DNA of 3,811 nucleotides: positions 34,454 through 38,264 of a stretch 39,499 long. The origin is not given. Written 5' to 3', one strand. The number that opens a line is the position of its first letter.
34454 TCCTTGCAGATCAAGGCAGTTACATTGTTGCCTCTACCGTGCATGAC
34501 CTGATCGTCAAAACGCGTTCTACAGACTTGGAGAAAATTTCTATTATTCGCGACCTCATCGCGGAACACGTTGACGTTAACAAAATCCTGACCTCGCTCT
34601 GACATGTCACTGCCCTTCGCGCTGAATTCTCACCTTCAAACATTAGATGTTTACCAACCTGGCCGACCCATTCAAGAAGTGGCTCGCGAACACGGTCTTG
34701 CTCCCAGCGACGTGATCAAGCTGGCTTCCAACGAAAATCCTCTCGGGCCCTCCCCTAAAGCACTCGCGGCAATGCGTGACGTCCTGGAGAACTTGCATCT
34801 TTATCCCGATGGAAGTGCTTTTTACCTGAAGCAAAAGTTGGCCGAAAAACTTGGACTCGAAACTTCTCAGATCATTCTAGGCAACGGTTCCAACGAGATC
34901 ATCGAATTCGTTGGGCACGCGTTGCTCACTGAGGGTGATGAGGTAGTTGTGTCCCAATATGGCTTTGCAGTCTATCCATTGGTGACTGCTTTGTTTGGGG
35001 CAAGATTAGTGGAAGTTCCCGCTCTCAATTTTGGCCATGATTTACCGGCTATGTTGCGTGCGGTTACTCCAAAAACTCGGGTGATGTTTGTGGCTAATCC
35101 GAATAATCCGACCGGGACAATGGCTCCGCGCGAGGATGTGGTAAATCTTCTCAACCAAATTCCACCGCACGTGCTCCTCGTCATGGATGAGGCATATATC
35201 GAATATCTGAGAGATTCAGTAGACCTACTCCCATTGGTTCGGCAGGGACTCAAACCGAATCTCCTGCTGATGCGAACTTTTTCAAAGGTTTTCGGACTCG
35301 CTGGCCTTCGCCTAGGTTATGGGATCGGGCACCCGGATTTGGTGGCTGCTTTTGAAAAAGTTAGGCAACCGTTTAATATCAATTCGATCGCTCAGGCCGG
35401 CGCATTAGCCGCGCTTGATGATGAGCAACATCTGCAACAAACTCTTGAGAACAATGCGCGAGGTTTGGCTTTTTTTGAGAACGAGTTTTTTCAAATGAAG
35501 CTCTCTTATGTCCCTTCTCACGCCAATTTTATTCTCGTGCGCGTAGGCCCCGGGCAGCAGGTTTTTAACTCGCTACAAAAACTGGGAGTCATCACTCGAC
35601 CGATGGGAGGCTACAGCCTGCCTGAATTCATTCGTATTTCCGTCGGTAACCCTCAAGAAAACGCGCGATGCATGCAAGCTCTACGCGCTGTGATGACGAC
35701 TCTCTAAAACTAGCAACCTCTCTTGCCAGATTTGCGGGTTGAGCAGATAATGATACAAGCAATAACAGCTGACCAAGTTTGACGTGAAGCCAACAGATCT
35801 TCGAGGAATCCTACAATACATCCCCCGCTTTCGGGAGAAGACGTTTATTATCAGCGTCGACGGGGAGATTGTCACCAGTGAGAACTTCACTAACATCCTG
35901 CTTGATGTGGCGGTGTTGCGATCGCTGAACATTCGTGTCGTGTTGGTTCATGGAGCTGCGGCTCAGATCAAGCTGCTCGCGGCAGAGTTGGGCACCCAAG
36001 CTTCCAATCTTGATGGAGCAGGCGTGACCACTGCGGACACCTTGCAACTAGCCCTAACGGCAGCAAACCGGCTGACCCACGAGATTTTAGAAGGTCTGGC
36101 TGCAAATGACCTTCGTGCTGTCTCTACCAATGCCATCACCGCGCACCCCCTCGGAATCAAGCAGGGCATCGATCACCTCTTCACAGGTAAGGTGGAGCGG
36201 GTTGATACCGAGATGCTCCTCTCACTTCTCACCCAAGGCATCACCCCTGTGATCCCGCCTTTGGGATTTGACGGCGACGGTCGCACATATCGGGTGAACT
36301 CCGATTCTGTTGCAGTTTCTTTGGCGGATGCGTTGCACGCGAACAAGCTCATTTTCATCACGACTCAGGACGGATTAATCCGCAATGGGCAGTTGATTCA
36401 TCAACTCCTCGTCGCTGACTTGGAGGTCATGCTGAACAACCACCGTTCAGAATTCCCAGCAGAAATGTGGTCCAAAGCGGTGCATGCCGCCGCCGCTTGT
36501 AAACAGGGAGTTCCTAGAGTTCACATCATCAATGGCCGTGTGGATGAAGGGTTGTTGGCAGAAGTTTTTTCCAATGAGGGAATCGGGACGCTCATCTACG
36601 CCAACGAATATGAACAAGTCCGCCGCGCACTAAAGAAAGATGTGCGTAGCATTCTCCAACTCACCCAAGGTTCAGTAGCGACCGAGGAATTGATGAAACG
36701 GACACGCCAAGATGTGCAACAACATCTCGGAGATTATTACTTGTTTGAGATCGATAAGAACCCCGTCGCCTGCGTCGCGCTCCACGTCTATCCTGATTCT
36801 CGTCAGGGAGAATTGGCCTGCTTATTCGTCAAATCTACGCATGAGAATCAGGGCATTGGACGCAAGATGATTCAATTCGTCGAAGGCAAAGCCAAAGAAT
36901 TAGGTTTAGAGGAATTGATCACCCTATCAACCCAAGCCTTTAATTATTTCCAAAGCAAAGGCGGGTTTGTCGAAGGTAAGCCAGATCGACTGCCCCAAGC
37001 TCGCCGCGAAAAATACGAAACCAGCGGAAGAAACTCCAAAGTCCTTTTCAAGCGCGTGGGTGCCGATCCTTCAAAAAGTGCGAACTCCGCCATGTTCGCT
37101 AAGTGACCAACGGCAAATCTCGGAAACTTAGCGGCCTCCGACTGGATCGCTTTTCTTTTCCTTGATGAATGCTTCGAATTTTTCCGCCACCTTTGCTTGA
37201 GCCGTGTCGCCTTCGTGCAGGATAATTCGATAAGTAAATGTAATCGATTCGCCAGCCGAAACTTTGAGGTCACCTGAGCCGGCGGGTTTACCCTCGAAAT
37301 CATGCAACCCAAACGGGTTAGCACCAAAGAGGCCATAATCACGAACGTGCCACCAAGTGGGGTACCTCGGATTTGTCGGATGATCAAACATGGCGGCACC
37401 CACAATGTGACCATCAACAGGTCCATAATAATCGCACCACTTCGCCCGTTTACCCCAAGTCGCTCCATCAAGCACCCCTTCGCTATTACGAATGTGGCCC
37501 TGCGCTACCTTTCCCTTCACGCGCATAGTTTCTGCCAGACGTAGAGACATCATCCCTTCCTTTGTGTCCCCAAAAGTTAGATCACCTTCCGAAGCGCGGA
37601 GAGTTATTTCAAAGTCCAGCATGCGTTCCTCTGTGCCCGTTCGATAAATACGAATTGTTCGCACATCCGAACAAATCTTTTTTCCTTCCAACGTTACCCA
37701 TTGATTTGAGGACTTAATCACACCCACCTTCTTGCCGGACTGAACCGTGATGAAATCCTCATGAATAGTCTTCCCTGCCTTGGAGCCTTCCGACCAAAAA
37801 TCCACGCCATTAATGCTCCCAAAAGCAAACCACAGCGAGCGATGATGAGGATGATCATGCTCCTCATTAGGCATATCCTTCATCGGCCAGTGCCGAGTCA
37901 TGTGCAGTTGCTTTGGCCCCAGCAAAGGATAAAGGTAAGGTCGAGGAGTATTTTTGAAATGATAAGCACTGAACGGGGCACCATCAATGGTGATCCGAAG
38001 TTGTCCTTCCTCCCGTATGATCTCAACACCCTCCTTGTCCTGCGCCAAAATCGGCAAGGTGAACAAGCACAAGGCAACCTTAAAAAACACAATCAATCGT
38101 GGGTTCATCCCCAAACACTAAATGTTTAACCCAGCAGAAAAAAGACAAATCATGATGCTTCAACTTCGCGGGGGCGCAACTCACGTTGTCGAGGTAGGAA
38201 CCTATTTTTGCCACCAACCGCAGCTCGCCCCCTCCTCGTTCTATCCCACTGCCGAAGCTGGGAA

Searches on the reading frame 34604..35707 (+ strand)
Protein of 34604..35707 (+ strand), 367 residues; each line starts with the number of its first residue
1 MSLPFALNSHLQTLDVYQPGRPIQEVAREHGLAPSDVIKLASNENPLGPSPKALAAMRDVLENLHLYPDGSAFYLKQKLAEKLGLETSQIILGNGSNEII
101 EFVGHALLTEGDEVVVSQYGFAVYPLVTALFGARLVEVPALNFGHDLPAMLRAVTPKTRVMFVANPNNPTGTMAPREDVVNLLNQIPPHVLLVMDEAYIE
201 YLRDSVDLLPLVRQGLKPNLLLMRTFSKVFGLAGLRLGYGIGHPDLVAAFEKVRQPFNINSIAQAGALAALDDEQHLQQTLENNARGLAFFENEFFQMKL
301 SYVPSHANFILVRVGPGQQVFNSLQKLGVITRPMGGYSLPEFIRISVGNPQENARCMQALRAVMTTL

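Call 22: search_protein_families(library=pfam, proteins=[window:34604-35707:+], max_evalue=0.001)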
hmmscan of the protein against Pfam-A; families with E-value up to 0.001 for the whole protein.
window:34604-35707:+ (367 aa): 2 families
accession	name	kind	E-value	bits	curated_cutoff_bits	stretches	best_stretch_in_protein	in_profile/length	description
PF00155.27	Aminotran_1_2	-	6.1e-59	200.5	19.7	1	36-360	2-361/361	Aminotransferase class I and II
PF00266.25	Aminotran_5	-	2.8e-06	27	21.5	1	76-197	49-177/371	Aminotransferase class-V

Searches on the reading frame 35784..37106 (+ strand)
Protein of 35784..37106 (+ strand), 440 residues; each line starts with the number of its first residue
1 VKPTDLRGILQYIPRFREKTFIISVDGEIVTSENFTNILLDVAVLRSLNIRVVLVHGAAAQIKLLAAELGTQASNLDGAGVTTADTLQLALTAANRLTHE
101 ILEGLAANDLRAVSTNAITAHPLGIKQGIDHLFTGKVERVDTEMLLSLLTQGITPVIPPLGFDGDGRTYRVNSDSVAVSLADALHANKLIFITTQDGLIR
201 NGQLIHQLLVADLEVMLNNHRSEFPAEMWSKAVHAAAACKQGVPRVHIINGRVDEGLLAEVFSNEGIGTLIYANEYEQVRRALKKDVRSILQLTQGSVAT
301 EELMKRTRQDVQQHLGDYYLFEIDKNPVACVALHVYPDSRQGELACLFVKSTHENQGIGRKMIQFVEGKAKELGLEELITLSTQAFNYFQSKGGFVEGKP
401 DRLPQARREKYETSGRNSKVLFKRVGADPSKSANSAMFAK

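Call 22: search_protein_families(library=pfam, proteins=[window:35784-37106:+], max_evalue=0.001)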
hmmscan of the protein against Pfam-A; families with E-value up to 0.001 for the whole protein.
window:35784-37106:+ (440 aa): 4 families
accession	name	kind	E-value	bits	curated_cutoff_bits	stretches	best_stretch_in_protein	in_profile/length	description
PF00696.33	AA_kinase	-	3.5e-28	99.4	24.9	1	19-250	1-234/234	Amino acid kinase family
PF00583.31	Acetyltransf_1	-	3.8e-12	46.9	20.7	1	287-387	4-104/116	Acetyltransferase (GNAT) family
PF13508.13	Acetyltransf_7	-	2.5e-08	34.6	27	1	317-393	4-80/84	Acetyltransferase (GNAT) domain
PF13673.13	Acetyltransf_10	-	0.00081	19.8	23.6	0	316-396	29-108/128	Acetyltransferase (GNAT) domain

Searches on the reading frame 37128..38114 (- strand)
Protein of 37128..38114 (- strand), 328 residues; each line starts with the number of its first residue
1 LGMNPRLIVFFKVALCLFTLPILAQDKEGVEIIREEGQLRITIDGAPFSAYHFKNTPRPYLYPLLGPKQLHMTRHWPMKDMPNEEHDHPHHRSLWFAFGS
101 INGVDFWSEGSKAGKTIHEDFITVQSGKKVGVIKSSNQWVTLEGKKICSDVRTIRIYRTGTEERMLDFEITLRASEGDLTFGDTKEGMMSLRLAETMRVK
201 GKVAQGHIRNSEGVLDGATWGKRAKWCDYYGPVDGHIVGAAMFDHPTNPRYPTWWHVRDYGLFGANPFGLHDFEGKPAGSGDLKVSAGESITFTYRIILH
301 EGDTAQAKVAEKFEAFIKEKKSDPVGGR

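Call 22: search_protein_families(library=pfam, proteins=[window:37128-38114:-], max_evalue=0.001)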
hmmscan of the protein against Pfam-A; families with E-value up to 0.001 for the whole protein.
window:37128-38114:- (328 aa): 1 family
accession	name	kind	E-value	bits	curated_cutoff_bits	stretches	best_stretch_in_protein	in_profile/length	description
PF14100.11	DUF6807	-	6.5e-72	242.8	27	1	39-313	2-269/270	Family of unknown function (DUF6807)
